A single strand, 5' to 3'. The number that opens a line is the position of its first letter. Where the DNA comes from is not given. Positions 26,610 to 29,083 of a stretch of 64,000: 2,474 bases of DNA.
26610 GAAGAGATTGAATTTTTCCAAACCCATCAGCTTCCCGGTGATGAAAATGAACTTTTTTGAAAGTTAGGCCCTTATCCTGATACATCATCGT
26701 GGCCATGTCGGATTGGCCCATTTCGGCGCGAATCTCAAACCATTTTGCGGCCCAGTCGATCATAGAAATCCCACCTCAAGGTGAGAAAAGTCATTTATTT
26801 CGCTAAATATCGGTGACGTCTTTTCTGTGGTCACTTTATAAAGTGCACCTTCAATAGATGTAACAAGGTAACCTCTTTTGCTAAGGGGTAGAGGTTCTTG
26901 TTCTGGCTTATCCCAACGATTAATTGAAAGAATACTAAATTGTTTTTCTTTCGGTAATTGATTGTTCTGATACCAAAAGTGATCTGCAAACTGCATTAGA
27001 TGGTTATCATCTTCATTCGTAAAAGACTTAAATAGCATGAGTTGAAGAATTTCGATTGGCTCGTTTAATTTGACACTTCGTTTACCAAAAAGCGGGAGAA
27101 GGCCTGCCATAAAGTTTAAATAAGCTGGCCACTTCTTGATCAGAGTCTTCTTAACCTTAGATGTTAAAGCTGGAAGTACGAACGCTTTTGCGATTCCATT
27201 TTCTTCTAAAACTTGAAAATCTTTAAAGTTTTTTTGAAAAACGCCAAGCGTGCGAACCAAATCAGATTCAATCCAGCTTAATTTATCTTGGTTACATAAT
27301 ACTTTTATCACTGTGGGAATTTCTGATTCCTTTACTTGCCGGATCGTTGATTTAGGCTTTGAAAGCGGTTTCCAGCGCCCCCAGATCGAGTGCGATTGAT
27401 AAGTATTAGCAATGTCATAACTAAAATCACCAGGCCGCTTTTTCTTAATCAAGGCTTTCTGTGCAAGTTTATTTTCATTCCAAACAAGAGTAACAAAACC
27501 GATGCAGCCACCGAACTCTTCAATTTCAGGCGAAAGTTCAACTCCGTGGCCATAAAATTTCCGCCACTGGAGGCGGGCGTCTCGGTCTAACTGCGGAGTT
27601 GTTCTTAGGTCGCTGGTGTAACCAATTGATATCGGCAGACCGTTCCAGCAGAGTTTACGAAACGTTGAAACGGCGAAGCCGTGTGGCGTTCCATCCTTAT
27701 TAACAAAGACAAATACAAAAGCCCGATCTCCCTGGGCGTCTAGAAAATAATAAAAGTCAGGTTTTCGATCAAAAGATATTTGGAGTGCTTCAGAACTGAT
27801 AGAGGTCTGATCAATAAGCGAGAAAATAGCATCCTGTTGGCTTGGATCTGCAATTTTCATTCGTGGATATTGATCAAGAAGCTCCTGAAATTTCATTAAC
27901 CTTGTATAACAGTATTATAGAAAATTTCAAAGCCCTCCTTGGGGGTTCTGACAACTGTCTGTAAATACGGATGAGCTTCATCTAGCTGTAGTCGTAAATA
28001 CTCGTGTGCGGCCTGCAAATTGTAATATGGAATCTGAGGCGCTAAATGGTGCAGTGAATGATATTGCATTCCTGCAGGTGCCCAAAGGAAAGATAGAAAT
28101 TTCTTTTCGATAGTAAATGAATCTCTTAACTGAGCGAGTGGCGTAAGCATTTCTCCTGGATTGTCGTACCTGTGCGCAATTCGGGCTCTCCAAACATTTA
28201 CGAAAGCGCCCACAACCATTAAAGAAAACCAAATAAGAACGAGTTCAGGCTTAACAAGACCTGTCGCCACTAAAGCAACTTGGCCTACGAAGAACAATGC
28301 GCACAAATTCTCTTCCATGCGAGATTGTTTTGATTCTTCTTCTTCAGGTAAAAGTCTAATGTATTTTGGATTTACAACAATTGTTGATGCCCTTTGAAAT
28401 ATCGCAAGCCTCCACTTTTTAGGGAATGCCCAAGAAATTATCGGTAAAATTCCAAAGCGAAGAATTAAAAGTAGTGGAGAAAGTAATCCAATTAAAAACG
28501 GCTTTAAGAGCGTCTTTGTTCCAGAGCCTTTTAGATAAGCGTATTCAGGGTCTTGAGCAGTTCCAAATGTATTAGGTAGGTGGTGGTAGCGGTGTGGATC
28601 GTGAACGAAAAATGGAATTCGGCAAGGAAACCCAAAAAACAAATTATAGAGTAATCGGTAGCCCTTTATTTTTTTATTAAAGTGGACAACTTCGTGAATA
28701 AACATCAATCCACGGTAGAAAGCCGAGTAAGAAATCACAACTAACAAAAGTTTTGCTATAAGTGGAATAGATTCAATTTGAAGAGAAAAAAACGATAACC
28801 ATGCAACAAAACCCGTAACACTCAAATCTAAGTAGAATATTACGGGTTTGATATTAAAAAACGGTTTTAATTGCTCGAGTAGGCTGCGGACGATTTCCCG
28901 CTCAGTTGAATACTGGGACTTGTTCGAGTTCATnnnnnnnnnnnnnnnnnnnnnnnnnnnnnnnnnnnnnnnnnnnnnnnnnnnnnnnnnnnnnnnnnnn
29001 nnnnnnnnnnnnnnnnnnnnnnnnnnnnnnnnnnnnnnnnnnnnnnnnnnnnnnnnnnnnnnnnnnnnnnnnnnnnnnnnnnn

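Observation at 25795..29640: Sigma-54-driven four-gene operon: unassigned protein, three-His-box desaturase, unassigned protein, HHxxxDG protein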

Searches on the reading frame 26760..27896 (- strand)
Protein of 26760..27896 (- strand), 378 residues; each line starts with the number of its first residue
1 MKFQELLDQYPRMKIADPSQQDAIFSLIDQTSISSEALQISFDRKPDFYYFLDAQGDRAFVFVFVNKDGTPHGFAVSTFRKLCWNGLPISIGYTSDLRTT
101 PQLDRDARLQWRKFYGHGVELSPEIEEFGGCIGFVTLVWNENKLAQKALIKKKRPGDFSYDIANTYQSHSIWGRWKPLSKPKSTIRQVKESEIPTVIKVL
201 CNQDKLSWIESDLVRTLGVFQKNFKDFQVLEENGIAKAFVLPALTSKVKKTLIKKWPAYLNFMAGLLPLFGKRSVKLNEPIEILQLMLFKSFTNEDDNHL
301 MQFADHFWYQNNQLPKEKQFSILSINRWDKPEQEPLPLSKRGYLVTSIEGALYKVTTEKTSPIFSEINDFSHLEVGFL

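Call 3: search_protein_families(library=pfam, proteins=[window:26760-27896:-], max_evalue=1)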
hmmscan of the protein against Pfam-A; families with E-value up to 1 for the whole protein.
window:26760-27896:- (378 aa): 0 families

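Call 4: search_protein_families(library=ncbifam, proteins=[window:26760-27896:-], max_evalue=1)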
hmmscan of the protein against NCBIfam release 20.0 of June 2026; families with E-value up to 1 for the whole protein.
window:26760-27896:- (378 aa): 0 families

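Call 6: search_solved_structures(query=window:26760-27896:-, max_evalue=10)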
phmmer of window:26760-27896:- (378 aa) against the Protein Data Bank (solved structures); distinct sequences matched with E-value up to 10: 0.

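Call 13: find_homologous_proteins(query=window:26760-27896:-)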
Query window:26760-27896:- (378 aa): 19 proteins with E <= 0.001 among 1538 candidates.
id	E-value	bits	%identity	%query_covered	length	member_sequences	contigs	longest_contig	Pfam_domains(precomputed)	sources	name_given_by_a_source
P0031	1.1e-245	833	95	100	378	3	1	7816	-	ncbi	-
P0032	1.3e-195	668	76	100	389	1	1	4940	-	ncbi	-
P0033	2.1e-193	661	74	100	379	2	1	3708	-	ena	-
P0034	1.0e-189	648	73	100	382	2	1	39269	-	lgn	-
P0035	6.3e-186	636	71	100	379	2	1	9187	-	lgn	-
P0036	3.4e-185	634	70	100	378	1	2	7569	-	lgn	-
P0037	5.5e-178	610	69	100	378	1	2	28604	-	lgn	-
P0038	2.0e-159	549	61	100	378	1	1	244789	-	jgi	jgi:hypothetical protein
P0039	3.8e-159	548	63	100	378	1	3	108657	-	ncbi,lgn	-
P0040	1.4e-158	546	62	100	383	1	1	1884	-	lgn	-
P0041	7.2e-156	537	62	100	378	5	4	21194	-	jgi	jgi:hypothetical protein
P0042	1.6e-152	526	60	100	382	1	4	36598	-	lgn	-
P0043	9.2e-147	507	58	100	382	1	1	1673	-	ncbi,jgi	jgi:hypothetical protein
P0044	1.2e-132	461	54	100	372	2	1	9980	-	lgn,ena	-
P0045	4.5e-124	432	52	100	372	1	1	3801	-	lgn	-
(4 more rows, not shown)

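Call 20: search_solved_structures(query=A2, max_evalue=10)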
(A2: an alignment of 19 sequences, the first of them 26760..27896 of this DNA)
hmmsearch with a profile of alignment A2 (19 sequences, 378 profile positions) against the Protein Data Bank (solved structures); distinct sequences matched with E-value up to 10: 4.
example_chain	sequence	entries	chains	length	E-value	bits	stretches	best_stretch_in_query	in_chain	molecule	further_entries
6lcc_A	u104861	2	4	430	0.12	14.9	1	241-338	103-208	AaTPS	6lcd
6fud_B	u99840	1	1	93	1.2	11.5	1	33-96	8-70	AVR-Pik protein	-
5a6w_C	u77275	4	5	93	2.2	10.7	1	33-96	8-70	AVR-PIK PROTEIN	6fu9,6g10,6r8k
7bnt_C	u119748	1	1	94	2.3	10.6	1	33-96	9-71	AVR-Pik protein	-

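Call 35: predict_structure(alignment_id=A2)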
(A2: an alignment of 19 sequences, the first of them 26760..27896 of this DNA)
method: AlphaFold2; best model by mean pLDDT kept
length: 378 residues; sequences in the alignment: 19
mean_pLDDT: 86.7   pTM: 0.86
mean pLDDT of the five models: 86.7, 85.7, 85.2, 85.2, 84.3
residues with pLDDT >= 90: 207; 70-90: 142; 50-70: 23; < 50: 6
segments of 3 or more residues with pLDDT < 50: 34-38
pLDDT, mean of each block of 10 residues (from residue 1): 93 88 77 50 65 88 93 91 92 85 91 92 92 90 72 71 91 89 96 95 88 92 97 94 87 72 76 84 93 91 96 92 91 87 88 90 92 82
secondary structure, 60 per line:
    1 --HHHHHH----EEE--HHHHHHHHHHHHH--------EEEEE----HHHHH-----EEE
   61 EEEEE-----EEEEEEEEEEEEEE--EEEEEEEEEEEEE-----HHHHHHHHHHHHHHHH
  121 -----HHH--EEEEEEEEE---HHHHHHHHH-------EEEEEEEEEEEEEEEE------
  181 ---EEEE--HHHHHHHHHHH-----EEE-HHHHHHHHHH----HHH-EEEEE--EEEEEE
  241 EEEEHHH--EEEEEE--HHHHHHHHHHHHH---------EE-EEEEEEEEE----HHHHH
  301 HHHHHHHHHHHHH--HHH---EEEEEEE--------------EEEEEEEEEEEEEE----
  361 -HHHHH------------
elements in order: H3-8 E13-15 H18-30 E39-43 H48-52 E58-65 E71-84 E87-99 H105-120 E131-139 H143-151 E159-174 E184-187 H190-200 E206-208 H210-219 E228-232 E235-244 E250-255 H258-270 E283-291 H296-313 E322-328 E343-356 H362-366

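Call 37: fold_search(model_id=the predicted structure, library=pdb)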
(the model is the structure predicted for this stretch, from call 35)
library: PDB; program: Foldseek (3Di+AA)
matches with E <= 10: 946; with E <= 0.001: 196
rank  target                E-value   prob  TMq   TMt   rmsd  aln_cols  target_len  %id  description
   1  5uut_B                7.6e-11  1.00  0.53  0.52   6.3       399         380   11  N-myristoyltransferase 1 (NMT) bound to myristoyl-CoA (released 2018-01-17)
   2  7owu_B                9.1e-11  1.00  0.52  0.50   6.4       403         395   11  HsNMT1 in complex with both CoA and Myr-ANCFSKPR peptide (released 2022-12-21)
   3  6pav_B                9.7e-11  1.00  0.52  0.52   6.9       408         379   12  Structure of Human NMT1 with products CoA and myristoyl-lysine peptide with acetylated N-terminus (released 2020-03-11)
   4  6qrm_B                1.3e-10  1.00  0.53  0.52   5.6       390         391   11  HsNMT1 in complex with both MyrCoA and GNCFSKRRAA substrates (released 2020-03-18)
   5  6ehj_B                1.5e-10  1.00  0.53  0.53   6.3       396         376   11  Human N-myristoyltransferase (NMT1) with Myristoyl-CoA and peptide bound (released 2019-03-27)
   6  7owp_A                1.7e-10  1.00  0.52  0.50   6.5       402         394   11  HsNMT1 in complex with both MyrCoA and ACE-G-(L-ORN)SFSKPR (released 2022-12-21)
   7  2hv2_B                2.4e-10  1.00  0.43  0.42   8.1       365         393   10  Crystal Structure of Conserved Protein of Unknown Function from Enterococcus faecalis V583 at 2.4 A Resolution, Probab (released 2006-08-29)
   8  3iu1_B                2.6e-10  1.00  0.54  0.53   5.9       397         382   11  Crystal Structure of human type-I N-myristoyltransferase with bound myristoyl-CoA (released 2009-09-15)
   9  5o9t_A                2.7e-10  1.00  0.53  0.51   6.4       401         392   11  HsNMT1 in complex with CoA and acetylated-NCFSKPK peptide (released 2018-06-27)
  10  6sk8_A                2.9e-10  1.00  0.52  0.51   6.5       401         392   10  DeltaC3 C-terminal truncation of HsNMT1 in complex with MyrCoA and GDCFSKPR substrates (released 2020-03-18)
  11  6sk3_B                2.9e-10  1.00  0.51  0.50   7.1       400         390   10  C-terminal HsNMT1 deltaC3 truncation in complex with both MyrCoA and GNCFSKPR substrates (released 2020-03-18)
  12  5o9t_B                3.1e-10  1.00  0.52  0.51   6.5       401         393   10  HsNMT1 in complex with CoA and acetylated-NCFSKPK peptide (released 2018-06-27)
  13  3jtk_B                3.5e-10  1.00  0.54  0.54   5.6       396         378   11  Crystal Structure of human type-I N-myristoyltransferase with bound myristoyl-CoA and inhibitor DDD90055 (released 2009-09-22)
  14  6fz2_B                3.7e-10  1.00  0.53  0.54   5.8       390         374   12  Human N-myristoyltransferase (NMT1) with Myristoyl-CoA and inhibitor bound (released 2019-03-27)
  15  6skj_B                3.7e-10  1.00  0.52  0.50   6.8       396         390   10  DeltaC2 C-terminal truncation of HsNMT1 in complex with MyrCoA and GNCFSKPR substrates (released 2020-03-18)
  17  2i00_C                3.9e-10  1.00  0.40  0.38   8.3       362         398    9  Crystal structure of acetyltransferase (GNAT family) from Enterococcus faecalis (released 2006-09-19)
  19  2i00_A                4.7e-10  1.00  0.40  0.38   8.5       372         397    9  Crystal structure of acetyltransferase (GNAT family) from Enterococcus faecalis (released 2006-09-19)
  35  2hv2_C                7.7e-10  1.00  0.42  0.41   8.5       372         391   10  Crystal Structure of Conserved Protein of Unknown Function from Enterococcus faecalis V583 at 2.4 A Resolution, Probab (released 2006-08-29)
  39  2hv2_A                8.7e-10  1.00  0.43  0.42   8.1       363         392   10  Crystal Structure of Conserved Protein of Unknown Function from Enterococcus faecalis V583 at 2.4 A Resolution, Probab (released 2006-08-29)
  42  2i00_B                9.8e-10  1.00  0.37  0.36   9.7       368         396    8  Crystal structure of acetyltransferase (GNAT family) from Enterococcus faecalis (released 2006-09-19)
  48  2hv2_F                1.1e-09  1.00  0.46  0.45   7.7       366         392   10  Crystal Structure of Conserved Protein of Unknown Function from Enterococcus faecalis V583 at 2.4 A Resolution, Probab (released 2006-08-29)
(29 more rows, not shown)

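Call 64: search_dna_similar(query=window:26760-27896:-, collection=plasmids, mode=protein, max_evalue=0.001)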
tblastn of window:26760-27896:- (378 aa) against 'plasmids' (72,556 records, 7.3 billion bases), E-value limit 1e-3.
No match.

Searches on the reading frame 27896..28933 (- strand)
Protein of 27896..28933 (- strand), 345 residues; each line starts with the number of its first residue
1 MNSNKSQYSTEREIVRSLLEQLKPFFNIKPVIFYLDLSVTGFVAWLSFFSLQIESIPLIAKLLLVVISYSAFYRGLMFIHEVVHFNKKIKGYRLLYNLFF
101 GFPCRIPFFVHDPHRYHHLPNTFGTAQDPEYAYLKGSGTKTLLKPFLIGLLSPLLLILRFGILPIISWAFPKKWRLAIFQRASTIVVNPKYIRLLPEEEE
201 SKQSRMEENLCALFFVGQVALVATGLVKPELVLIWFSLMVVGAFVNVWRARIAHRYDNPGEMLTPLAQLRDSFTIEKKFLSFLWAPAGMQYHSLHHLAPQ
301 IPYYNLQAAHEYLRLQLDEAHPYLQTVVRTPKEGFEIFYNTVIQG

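Call 3: search_protein_families(library=pfam, proteins=[window:27896-28933:-], max_evalue=1)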
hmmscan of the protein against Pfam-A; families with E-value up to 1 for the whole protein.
window:27896-28933:- (345 aa): 2 families
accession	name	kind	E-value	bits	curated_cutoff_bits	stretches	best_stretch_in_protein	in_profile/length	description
PF00487.30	FA_desaturase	-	3.3e-24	86.5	29.7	1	62-323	7-248/253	Fatty acid desaturase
PF12292.13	DUF3624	-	0.057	14.3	27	1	37-86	28-72/76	Protein of unknown function (DUF3624)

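Call 4: search_protein_families(library=ncbifam, proteins=[window:27896-28933:-], max_evalue=1)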
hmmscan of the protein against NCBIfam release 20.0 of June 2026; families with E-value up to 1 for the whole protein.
window:27896-28933:- (345 aa): 4 families
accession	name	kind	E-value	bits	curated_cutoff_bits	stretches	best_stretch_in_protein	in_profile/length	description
NF041365.1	GntB_guanitoxin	equivalog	5.4e-09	35.9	380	1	190-314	155-279/308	guanitoxin biosynthesis L-arginine gamma (S) hydroxylase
NF052548.1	FAdesatDesABac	equivalog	2.9e-06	26.6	500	1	199-312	174-291/328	Delta(5) desaturase DesA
NF045688.1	BCarotHydoxCrtR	equivalog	2e-05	23.8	475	1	287-342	230-285/297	beta-carotene hydroxylase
NF058603.1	SCO2097_fam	equivalog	0.23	11.8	110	1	189-253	23-89/129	SCO2097 family morphological protein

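Call 82: search_solved_structures(query=window:27896-28933:-, max_evalue=1)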
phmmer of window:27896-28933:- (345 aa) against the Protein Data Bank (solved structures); distinct sequences matched with E-value up to 1: 0.
